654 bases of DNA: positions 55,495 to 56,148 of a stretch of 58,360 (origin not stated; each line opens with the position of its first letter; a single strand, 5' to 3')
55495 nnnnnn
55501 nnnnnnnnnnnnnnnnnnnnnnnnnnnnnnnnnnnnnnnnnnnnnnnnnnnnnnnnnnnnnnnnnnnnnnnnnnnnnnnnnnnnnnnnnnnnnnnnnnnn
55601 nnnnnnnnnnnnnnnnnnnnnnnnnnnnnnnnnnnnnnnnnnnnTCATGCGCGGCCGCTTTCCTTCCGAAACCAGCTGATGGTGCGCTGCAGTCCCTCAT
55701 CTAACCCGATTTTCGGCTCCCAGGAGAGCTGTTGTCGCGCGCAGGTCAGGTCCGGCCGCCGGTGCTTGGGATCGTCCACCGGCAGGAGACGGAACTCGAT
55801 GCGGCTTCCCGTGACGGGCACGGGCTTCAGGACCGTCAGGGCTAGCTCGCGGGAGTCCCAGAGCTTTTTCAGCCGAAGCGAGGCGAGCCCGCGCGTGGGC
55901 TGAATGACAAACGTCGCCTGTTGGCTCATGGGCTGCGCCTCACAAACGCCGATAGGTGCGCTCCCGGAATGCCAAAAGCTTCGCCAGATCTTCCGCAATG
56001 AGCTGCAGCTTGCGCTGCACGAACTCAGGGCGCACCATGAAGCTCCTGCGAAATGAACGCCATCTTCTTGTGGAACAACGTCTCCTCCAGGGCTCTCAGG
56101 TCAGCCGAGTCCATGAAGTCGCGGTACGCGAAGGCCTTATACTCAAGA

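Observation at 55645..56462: Recombination scar: orphan mntA, 32-codon hepT stub and a divergent UXS 3-prime remnant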

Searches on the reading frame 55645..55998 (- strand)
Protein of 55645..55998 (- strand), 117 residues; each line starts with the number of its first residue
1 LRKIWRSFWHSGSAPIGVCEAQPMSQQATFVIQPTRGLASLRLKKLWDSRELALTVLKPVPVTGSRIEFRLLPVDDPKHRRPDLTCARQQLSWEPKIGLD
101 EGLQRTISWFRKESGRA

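Call 3: search_protein_families(library=pfam, proteins=[window:55645-55998:-], max_evalue=1)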
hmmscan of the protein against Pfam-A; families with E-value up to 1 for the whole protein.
window:55645-55998:- (117 aa): 1 family
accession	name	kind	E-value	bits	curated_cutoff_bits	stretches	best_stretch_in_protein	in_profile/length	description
PF16363.11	GDP_Man_Dehyd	-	0.12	12.2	27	1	75-106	301-332/332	GDP-mannose 4,6 dehydratase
